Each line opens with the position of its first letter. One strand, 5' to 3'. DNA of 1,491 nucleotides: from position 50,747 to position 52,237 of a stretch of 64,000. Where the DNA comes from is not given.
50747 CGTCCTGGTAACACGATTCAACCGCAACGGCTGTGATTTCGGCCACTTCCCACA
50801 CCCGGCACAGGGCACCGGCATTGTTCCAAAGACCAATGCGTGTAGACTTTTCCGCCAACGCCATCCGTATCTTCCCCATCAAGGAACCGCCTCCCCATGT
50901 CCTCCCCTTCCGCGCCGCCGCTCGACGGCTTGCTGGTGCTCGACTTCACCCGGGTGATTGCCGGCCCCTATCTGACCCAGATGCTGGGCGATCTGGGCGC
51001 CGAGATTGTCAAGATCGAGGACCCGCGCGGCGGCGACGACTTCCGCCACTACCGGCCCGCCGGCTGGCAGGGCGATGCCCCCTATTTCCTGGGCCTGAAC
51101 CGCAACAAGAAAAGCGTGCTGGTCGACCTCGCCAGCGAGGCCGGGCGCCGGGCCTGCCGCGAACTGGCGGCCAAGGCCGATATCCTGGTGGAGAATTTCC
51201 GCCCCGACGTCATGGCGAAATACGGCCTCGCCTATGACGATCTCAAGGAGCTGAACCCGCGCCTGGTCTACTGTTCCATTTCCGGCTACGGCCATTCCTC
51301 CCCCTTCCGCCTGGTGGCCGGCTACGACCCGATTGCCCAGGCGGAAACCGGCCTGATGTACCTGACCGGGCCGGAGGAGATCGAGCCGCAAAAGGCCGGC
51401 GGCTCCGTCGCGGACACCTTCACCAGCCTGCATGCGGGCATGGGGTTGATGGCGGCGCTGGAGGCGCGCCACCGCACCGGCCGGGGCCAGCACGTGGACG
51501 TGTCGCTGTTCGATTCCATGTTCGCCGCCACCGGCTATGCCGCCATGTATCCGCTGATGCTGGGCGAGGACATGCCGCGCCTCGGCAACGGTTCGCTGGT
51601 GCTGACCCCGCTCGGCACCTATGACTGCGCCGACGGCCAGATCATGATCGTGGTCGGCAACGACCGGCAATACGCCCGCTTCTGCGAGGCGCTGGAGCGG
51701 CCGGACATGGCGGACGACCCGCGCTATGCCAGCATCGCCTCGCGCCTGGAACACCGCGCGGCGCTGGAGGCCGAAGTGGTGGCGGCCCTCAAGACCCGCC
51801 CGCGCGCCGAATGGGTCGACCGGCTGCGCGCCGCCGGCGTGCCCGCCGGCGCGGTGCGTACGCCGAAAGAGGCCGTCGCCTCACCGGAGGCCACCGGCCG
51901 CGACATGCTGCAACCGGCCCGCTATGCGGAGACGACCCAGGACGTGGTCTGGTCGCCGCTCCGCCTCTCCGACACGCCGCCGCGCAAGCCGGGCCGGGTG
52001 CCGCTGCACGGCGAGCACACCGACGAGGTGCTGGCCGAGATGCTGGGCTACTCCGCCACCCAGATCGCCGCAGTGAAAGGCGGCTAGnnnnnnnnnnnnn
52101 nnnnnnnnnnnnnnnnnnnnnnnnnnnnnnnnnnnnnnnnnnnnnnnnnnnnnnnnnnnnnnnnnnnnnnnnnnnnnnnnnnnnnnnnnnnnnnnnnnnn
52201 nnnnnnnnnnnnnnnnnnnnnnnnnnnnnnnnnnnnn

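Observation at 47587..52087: Bacterial cyclooxygenase/alpha-dioxygenase-like heme oxygenase sandwiched between two paralogous CaiB-type CoA-transferases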

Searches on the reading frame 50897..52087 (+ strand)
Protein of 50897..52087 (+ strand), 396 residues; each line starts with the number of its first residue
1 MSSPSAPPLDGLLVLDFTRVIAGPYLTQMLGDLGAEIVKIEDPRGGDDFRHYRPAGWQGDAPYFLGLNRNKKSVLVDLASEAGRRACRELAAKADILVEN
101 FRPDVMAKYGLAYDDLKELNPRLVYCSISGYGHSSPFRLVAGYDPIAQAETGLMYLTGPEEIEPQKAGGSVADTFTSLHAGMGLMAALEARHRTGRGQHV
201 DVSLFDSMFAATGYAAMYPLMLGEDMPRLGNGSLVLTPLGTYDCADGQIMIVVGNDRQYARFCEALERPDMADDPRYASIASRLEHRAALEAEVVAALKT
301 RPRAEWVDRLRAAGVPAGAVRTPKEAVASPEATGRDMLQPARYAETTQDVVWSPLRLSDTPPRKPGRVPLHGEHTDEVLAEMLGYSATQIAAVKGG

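Call 4: search_protein_families(library=pfam, proteins=[window:50897-52087:+], max_evalue=0.01)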
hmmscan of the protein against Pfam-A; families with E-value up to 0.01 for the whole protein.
window:50897-52087:+ (396 aa): 1 family
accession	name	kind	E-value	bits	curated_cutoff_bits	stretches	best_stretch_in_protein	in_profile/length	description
PF02515.22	CoA_transf_3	-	3.1e-124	415.2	23.3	1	9-375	1-366/366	CoA-transferase family III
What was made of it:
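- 50897..52087 (+): CaiB2: second family-III CoA-transferase, 396 aa, 35% identical to CaiB1. PF02515 matched full length, E 3e-124 (call 4).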

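Call 5: search_protein_families(library=ncbifam, proteins=[window:50897-52087:+], max_evalue=0.01)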
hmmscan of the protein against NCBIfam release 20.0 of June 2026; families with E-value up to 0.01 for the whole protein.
window:50897-52087:+ (396 aa): 7 families
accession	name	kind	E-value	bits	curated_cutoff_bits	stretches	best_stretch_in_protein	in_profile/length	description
NF052585.1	SucGlutTfsCaiB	equivalog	1.7e-96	323.2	750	1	5-382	4-388/394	succinate--glutarate CoA-transferase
NF041294.1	Scnl_mescCoAtase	equivalog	9.4e-79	265.3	700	1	9-379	4-380/381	succinyl-CoA:mesaconate CoA-transferase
NF008511.0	PRK11430.1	equivalog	1.3e-76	258.2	522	1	5-339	6-339/381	CoA:oxalate CoA-transferase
NF003809.0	PRK05398.1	subfamily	1.2e-72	244.8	442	1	7-394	3-411/416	formyl-CoA transferase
TIGR03253.1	oxalate_frc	equivalog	1.5e-70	238.1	504.2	1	8-394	3-411/416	formyl-CoA transferase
NF002914.1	PRK03525.1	equivalog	4e-36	124.8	413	1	2-393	3-391/400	L-carnitine CoA-transferase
TIGR04253.1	mesacon_CoA_iso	equivalog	7.6e-21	74.5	725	1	9-391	3-392/403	2-methylfumaryl-CoA isomerase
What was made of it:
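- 50897..52087 (+): It is below all NCBIfam equivalog cut-offs (call 5).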

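Call 18: find_homologous_proteins(query=window:50897-52087:+, max_evalue=1e-30)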
Query window:50897-52087:+ (396 aa): 5151 proteins with E <= 1e-30 among 8000 candidates; the best 120 are listed.
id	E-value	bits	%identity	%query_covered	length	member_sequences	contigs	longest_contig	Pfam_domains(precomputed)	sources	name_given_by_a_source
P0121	5.6e-264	893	100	100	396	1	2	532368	PF02515.23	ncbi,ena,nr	ncbi:MAG: CoA transferase [Alphaproteobacteria bacterium]|nr:CoA transferase [Alphaproteobacteria ba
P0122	6.3e-263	890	100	100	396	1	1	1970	PF02515.23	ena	-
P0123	2.1e-235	799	89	100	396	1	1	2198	PF02515.23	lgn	-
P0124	7.3e-233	791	87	100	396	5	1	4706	PF02515.23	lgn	-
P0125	1.1e-232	790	86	100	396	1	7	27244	PF02515.23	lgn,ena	-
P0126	3.7e-232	788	87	100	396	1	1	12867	PF02515.23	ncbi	-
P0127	8.4e-232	787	88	100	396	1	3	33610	PF02515.23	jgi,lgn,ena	-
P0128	5.9e-231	784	86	100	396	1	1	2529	PF02515.23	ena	-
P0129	5.7e-230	781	86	100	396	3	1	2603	PF02515.23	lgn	-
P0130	8.2e-216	735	82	100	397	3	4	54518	PF02515.23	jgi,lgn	jgi:crotonobetainyl-CoA:carnitine CoA-transferase CaiB-like acyl-CoA transferase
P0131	1.0e-215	734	82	100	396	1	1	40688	PF02515.23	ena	-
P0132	1.4e-214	731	82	100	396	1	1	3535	PF02515.23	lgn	-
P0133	3.4e-214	729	81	100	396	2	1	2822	PF02515.23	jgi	jgi:crotonobetainyl-CoA:carnitine CoA-transferase CaiB-like acyl-CoA transferase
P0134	3.7e-214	729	81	100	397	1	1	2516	PF02515.23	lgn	-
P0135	3.8e-213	726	81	100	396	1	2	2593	PF02515.23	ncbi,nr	ncbi:MAG TPA: CoA transferase [Alphaproteobacteria bacterium]|nr:CoA transferase [Alphaproteobacteri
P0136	4.0e-211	719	80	100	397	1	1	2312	PF02515.23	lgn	-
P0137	3.3e-210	716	81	98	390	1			PF02515.23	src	-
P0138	3.6e-208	709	80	99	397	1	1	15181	PF02515.23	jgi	jgi:crotonobetainyl-CoA:carnitine CoA-transferase CaiB-like acyl-CoA transferase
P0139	8.7e-208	708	82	97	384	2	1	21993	PF02515.23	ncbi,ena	-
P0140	1.1e-207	708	79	100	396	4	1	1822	PF02515.23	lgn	-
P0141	1.4e-207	708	80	100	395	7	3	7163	PF02515.23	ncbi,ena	-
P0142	1.6e-207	707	79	100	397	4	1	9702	PF02515.23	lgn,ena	-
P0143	1.6e-204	697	78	100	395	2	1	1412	PF02515.23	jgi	jgi:crotonobetainyl-CoA:carnitine CoA-transferase CaiB-like acyl-CoA transferase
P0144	2.0e-203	694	77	100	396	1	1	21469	PF02515.23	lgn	-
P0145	1.5e-202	691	79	100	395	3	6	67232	PF02515.23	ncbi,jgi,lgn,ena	-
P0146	2.5e-202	690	76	100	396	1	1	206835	PF02515.23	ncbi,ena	-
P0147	4.2e-200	683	74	100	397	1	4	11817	PF02515.23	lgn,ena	-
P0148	3.7e-199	680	77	100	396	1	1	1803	PF02515.23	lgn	-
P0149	9.2e-180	616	85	82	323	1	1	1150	PF02515.23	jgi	-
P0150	8.5e-177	606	69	99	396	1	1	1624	PF02515.23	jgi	-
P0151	1.6e-176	605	100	67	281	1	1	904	PF02515.23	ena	-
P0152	2.2e-175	602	70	97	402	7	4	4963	PF02515.23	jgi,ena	-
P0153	2.4e-172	592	67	98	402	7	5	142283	PF02515.23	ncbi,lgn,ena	-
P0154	1.5e-170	586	66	99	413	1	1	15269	PF02515.23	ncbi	-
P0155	3.8e-167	574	65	97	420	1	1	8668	PF02515.23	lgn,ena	-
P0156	2.8e-166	572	63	99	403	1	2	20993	PF02515.23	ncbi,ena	-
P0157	3.6e-166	571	64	99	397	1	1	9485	PF02515.23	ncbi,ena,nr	ncbi:MAG: CoA transferase [Gammaproteobacteria bacterium]|nr:CoA transferase [Gammaproteobacteria ba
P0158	3.4e-165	568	64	98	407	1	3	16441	PF02515.23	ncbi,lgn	-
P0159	6.2e-165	567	64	97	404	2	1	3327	PF02515.23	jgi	jgi:crotonobetainyl-CoA:carnitine CoA-transferase CaiB-like acyl-CoA transferase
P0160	1.6e-163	562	63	99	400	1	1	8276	PF02515.23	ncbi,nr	ncbi:MAG: CoA transferase [Gammaproteobacteria bacterium]|nr:CoA transferase [Gammaproteobacteria ba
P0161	5.4e-162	557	65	95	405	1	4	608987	PF02515.23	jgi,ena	-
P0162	7.0e-162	557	64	97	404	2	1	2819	PF02515.23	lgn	-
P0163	8.2e-162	557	65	96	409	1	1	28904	PF02515.23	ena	-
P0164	1.6e-161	556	62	99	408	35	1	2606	PF02515.23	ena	-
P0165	1.8e-158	546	64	98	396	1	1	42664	PF02515.23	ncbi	ncbi:MAG: CoA transferase [Pseudomonadota bacterium]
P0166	5.2e-158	544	63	98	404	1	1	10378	PF02515.23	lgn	-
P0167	5.3e-158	544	61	99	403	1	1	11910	PF02515.23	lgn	-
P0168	1.6e-157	543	61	99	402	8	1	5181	PF02515.23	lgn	-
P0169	1.7e-157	543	61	98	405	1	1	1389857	PF02515.23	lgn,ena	-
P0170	4.3e-157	541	61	97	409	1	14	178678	PF02515.23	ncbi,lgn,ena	-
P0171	6.7e-157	541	62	97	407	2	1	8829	PF02515.23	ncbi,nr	ncbi:MAG: CoA transferase [Chromatiales bacterium]|nr:CoA transferase [Chromatiales bacterium]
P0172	5.1e-154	531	82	73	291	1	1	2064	PF02515.23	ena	-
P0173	1.5e-152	526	60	98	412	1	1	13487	PF02515.23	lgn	-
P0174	5.0e-151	521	62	97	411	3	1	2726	PF02515.23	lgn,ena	-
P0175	9.4e-151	520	60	97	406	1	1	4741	PF02515.23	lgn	-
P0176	1.0e-144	501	59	98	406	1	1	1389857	PF02515.23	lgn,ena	-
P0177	4.3e-141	489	59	93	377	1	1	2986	PF02515.23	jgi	jgi:crotonobetainyl-CoA:carnitine CoA-transferase CaiB-like acyl-CoA transferase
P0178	1.1e-140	487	56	97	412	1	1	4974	PF02515.23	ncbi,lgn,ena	-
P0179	2.0e-140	486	56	98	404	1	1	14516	PF02515.23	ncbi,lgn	-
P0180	7.2e-138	478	64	80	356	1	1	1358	PF02515.23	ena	-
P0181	1.4e-137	477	56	98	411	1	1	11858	PF02515.23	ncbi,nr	ncbi:MAG: CoA transferase [bacterium]|nr:CoA transferase [bacterium]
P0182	9.0e-137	474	55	99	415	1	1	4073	PF02515.23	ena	-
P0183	1.1e-136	474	55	98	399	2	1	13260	PF02515.23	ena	-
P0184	7.2e-136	471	55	98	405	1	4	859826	PF02515.23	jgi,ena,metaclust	metaclust:\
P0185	2.3e-135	470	55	98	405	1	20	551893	PF02515.23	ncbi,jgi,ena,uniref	ncbi:crotonobetainyl-CoA:carnitine CoA-transferase CaiB-like acyl-CoA transferase [Constrictibacter 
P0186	6.5e-134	465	55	98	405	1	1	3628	PF02515.23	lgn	-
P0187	2.2e-133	463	54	98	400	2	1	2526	PF02515.23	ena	-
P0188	4.4e-132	459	54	99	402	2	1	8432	PF02515.23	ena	-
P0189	2.0e-130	454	52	98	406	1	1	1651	PF02515.23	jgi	jgi:crotonobetainyl-CoA:carnitine CoA-transferase CaiB-like acyl-CoA transferase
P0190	2.6e-129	450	52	99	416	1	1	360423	PF02515.23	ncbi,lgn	-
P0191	1.1e-128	448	52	99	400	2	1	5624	PF02515.23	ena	-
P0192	1.7e-128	447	52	98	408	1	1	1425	PF02515.23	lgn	-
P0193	2.7e-128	447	52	98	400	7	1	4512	PF02515.23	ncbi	-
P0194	1.9e-127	444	53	98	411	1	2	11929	PF02515.23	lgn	-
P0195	2.4e-123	430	54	97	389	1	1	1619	PF02515.23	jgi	jgi:crotonobetainyl-CoA:carnitine CoA-transferase CaiB-like acyl-CoA transferase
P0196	3.7e-123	430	51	98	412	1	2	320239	PF02515.23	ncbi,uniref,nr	ncbi:CaiB/BaiF CoA transferase family protein [Roseomonas marmotae]|uniref:CoA transferase n=1 Tax=R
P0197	3.8e-123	430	54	97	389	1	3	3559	PF02515.23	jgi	jgi:crotonobetainyl-CoA:carnitine CoA-transferase CaiB-like acyl-CoA transferase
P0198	4.2e-123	429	52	98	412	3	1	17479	PF02515.23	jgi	jgi:crotonobetainyl-CoA:carnitine CoA-transferase CaiB-like acyl-CoA transferase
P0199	4.3e-123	429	54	97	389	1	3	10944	PF02515.23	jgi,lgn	jgi:crotonobetainyl-CoA:carnitine CoA-transferase CaiB-like acyl-CoA transferase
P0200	4.3e-123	429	52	98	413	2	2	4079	PF02515.23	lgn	-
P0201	8.7e-123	428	53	98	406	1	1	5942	PF02515.23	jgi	jgi:crotonobetainyl-CoA:carnitine CoA-transferase CaiB-like acyl-CoA transferase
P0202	1.8e-122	427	54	98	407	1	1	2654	PF02515.23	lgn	-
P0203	6.0e-122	426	52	98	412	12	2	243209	PF02515.23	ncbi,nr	ncbi:CaiB/BaiF CoA transferase family protein [Teichococcus wenyumeiae]|nr:CoA transferase [Pseudoro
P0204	9.4e-122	425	53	96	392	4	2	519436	PF02515.23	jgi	jgi:crotonobetainyl-CoA:carnitine CoA-transferase CaiB-like acyl-CoA transferase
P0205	2.2e-121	424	51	99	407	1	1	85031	PF02515.23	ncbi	-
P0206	7.4e-121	422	55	98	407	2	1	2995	PF02515.23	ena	-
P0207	7.9e-121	422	52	99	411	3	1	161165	PF02515.23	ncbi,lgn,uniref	ncbi:CaiB/BaiF CoA transferase family protein [Acuticoccus mangrovi]|uniref:CaiB/BaiF CoA transferas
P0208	8.4e-121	422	54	96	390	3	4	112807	PF02515.23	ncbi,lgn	ncbi:MAG: CoA transferase [Rhizobiaceae bacterium]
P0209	3.9e-120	420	51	97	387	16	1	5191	PF02515.23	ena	-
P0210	4.1e-118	413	49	98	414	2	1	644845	PF02515.23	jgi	-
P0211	9.8e-118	412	50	96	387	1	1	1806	PF02515.23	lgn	-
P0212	1.5e-117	411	49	98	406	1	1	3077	PF02515.23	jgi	jgi:crotonobetainyl-CoA:carnitine CoA-transferase CaiB-like acyl-CoA transferase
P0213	2.0e-117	411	53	97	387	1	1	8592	PF02515.23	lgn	-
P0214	2.1e-117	411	51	98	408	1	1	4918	PF02515.23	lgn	-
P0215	2.7e-117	410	51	96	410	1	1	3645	PF02515.23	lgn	-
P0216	3.4e-117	410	49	98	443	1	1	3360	PF02515.23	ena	-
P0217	3.4e-117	410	49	98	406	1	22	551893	PF02515.23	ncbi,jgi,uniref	ncbi:crotonobetainyl-CoA:carnitine CoA-transferase CaiB-like acyl-CoA transferase [Constrictibacter 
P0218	2.2e-116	407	51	94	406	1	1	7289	PF02515.23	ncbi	ncbi:MAG: CaiB/BaiF CoA transferase family protein [Alphaproteobacteria bacterium]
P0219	2.9e-116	407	50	96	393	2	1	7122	PF02515.23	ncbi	-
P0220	5.0e-116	406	51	95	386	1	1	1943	PF02515.23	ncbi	-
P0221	6.5e-116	406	50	98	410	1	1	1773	PF02515.23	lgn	-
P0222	7.0e-116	406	49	98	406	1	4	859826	PF02515.23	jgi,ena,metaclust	metaclust:\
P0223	9.9e-116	405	51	99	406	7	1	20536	PF02515.23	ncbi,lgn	-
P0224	2.6e-115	404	49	98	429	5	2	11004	PF02515.23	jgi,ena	-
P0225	3.2e-115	403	49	98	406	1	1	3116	PF02515.23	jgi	-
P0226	5.2e-115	403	48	97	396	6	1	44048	PF02515.23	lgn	-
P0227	1.2e-114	402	50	99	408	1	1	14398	PF02515.23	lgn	-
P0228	2.7e-114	400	50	99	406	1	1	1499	PF02515.23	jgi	jgi:crotonobetainyl-CoA:carnitine CoA-transferase CaiB-like acyl-CoA transferase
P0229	3.5e-114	400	49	98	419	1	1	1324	PF02515.23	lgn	-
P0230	4.8e-114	400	49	98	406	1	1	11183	PF02515.23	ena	-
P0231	7.2e-114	399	48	98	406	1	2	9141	PF02515.23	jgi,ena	-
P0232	7.7e-114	399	48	98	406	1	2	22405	PF02515.23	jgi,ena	-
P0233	7.8e-114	399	49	99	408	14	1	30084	PF02515.23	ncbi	ncbi:MAG: CaiB/BaiF CoA-transferase family protein [Rhodospirillales bacterium]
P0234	9.5e-114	399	50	98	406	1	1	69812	PF02515.23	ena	-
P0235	1.1e-113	398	50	96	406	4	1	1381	PF02515.23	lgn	-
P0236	1.6e-113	398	49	100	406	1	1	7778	PF02515.23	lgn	-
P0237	2.8e-113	397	49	96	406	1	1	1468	PF02515.23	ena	-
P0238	4.1e-113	397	48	99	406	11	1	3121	PF02515.23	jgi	jgi:crotonobetainyl-CoA:carnitine CoA-transferase CaiB-like acyl-CoA transferase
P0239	5.5e-113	396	48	99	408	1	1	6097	PF02515.23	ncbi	-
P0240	8.0e-113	396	50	96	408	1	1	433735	PF02515.23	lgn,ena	-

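Call 19: find_encoding_contigs(protein=P0125, flank=6000, max_places=2)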
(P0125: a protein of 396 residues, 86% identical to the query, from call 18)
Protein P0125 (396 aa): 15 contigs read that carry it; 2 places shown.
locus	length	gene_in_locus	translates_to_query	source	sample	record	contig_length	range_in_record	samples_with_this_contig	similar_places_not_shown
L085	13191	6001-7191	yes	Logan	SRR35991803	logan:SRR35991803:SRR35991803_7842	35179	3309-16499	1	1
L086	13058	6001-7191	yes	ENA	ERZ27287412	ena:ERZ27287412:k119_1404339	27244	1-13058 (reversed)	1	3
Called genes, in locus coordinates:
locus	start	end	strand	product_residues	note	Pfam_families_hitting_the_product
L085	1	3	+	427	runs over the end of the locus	PF00171:Aldedh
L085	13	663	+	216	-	PF01467:CTP_transf_like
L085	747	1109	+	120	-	PF02410:RsfS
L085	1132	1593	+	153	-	PF02590:SPOUT_MTase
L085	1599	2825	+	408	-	PF01551:Peptidase_M23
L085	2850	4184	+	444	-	PF22694:CtpB_N-like, PF00595:PDZ, PF13180:PDZ_2, PF17820:PDZ_6, PF03572:Peptidase_S41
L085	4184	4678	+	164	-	PF00293:NUDIX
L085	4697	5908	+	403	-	PF02515:CoA_transf_3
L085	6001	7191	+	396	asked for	PF02515:CoA_transf_3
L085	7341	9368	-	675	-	PF06808:DctM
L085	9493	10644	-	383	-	PF16868:NMT1_3, PF09084:NMT1 (weak)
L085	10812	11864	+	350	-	PF01758:SBF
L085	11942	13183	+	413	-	PF00296:Bac_luciferase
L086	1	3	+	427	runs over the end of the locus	PF00171:Aldedh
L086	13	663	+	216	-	PF01467:CTP_transf_like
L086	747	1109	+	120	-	PF02410:RsfS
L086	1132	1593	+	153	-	PF02590:SPOUT_MTase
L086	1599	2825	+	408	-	PF01551:Peptidase_M23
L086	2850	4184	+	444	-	PF22694:CtpB_N-like, PF00595:PDZ, PF13180:PDZ_2, PF17820:PDZ_6, PF03572:Peptidase_S41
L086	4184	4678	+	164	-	PF00293:NUDIX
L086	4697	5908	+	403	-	PF02515:CoA_transf_3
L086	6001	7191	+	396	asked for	PF02515:CoA_transf_3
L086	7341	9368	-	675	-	PF06808:DctM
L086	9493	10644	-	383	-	PF16868:NMT1_3, PF09084:NMT1 (weak)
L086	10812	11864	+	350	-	PF01758:SBF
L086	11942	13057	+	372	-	?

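Call 20: find_encoding_contigs(protein=P0130, flank=6000, max_places=2)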
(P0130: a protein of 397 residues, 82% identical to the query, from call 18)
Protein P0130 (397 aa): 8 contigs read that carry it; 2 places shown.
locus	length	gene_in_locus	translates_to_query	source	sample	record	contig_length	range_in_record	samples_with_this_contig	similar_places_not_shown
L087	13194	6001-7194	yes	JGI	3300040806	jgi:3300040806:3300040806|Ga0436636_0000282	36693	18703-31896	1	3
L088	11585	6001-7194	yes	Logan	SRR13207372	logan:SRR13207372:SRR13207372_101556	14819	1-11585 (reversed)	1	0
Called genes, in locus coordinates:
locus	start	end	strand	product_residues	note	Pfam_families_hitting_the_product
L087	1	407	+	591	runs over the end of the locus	PF03318:ETX_MTX2 (weak), PF01117:Aerolysin (weak), PF11901:DM9 (weak), PF01471:PG_binding_1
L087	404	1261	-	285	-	PF05673:DUF815, PF13191:AAA_16 (weak)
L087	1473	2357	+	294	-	PF02668:TauD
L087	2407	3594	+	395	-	PF03480:DctP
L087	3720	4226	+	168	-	PF04290:DctQ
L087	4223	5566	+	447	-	PF06808:DctM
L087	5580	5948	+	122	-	PF14534:DUF4440, PF12680:SnoaL_2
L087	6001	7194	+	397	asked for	PF02515:CoA_transf_3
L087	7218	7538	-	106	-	PF03992:ABM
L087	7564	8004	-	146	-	-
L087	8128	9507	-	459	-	PF11794:HpaB_N, PF03241:HpaB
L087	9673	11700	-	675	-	PF06808:DctM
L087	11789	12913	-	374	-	PF12974:Phosphonate-bd (weak), PF16868:NMT1_3, PF09084:NMT1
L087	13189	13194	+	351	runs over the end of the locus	PF01758:SBF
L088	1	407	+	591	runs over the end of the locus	PF03318:ETX_MTX2 (weak), PF01117:Aerolysin (weak), PF11901:DM9 (weak), PF01471:PG_binding_1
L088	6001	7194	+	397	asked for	PF02515:CoA_transf_3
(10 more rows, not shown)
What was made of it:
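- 50897..52087 (+): An 82% ortholog sits in an unrelated TRAP-transporter/TauD/HpaB context (call 20).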

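Call 21: find_encoding_contigs(protein=P0146, flank=6000, max_places=2)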
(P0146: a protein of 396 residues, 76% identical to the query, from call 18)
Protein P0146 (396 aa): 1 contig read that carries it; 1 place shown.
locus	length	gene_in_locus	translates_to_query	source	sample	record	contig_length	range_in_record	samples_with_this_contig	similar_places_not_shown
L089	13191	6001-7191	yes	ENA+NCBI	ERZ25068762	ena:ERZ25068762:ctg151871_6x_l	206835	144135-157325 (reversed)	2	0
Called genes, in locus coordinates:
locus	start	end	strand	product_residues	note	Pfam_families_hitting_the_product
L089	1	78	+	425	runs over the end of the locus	PF00171:Aldedh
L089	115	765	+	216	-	PF01467:CTP_transf_like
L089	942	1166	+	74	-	PF02410:RsfS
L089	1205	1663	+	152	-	PF02590:SPOUT_MTase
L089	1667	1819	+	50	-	-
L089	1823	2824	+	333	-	PF01551:Peptidase_M23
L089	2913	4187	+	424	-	PF22694:CtpB_N-like, PF00595:PDZ, PF13180:PDZ_2, PF17820:PDZ_6, PF03572:Peptidase_S41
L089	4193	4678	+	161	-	PF00293:NUDIX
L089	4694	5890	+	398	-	PF02515:CoA_transf_3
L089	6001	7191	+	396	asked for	PF02515:CoA_transf_3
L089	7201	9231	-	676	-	PF03600:CitMHS (weak), PF06808:DctM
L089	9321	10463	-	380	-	PF16868:NMT1_3, PF12974:Phosphonate-bd (weak), PF09084:NMT1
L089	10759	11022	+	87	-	-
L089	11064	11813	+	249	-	PF01758:SBF, PF13593:SBF_like (weak)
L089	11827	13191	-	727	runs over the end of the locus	PF06808:DctM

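Call 53: search_solved_structures(query=window:50897-52087:+, max_evalue=1e-20)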
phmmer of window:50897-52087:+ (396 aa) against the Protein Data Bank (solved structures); distinct sequences matched with E-value up to 1e-20: 35.
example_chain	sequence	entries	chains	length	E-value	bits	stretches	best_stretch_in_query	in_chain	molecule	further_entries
4ed9_A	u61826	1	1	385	2.4e-78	267.2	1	6-382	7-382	CAIB/BAIF family protein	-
10uh_A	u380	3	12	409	4.3e-78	266.3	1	6-391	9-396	Formyl-coenzyme a transferase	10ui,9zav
9br6_A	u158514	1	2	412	1.5e-75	258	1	6-389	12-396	Succinate--hydroxymethylglutarate CoA-transferase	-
9br7_A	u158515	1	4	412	1.6e-75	257.9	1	6-389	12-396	Succinate--hydroxymethylglutarate CoA-transferase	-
4hl6_A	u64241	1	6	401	1.4e-71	244.9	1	4-342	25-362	Uncharacterized protein YfdE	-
2vjo_A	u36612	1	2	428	1.4e-51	179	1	7-208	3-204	FORMYL-COENZYME A TRANSFERASE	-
2vjp_A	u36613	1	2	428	2.1e-51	178.5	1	7-208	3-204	FORMYL-COENZYME A TRANSFERASE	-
2vjn_A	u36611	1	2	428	2.4e-51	178.3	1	7-208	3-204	FORMYL-COENZYME A TRANSFERASE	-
2vjk_A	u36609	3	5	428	2.7e-51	178.1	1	7-208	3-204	FORMYL-COENZYME A TRANSFERASE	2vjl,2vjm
1p5h_A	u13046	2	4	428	2.7e-51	178.1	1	7-208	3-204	Formyl-coenzyme A transferase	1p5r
1t4c_A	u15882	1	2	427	3.2e-51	177.9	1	7-208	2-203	Formyl-CoA:oxalate CoA-transferase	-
1pqy_A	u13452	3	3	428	6.1e-51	177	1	6-394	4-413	Hypothetical protein yfdW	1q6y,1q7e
1pt5_A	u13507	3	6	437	6.4e-51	176.9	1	6-394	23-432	Hypothetical protein yfdW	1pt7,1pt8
2vjq_A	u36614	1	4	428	6.6e-51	176.8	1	7-208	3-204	FORMYL-COENZYME A TRANSFERASE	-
1vgr_A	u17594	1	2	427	1.2e-50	176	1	7-208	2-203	Formyl-coenzyme A transferase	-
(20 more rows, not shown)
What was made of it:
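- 50897..52087 (+): The closest solved relatives are as for CaiB1 (call 53).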

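Call 63: find_encoding_contigs(protein=P0126, flank=5000, max_places=1)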
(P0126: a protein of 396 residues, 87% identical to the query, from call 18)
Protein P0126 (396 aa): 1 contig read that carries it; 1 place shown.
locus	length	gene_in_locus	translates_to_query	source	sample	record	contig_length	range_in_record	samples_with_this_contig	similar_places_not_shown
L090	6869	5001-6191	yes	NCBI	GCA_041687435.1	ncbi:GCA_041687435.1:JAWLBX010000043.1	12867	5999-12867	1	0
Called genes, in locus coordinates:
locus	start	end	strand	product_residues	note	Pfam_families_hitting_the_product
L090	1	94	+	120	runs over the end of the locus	PF02410:RsfS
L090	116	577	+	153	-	PF02590:SPOUT_MTase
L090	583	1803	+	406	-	PF01551:Peptidase_M23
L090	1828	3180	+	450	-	PF22694:CtpB_N-like, PF00595:PDZ, PF13180:PDZ_2, PF17820:PDZ_6, PF03572:Peptidase_S41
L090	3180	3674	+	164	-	PF00293:NUDIX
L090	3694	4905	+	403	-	PF02515:CoA_transf_3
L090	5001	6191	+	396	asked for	PF02515:CoA_transf_3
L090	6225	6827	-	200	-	-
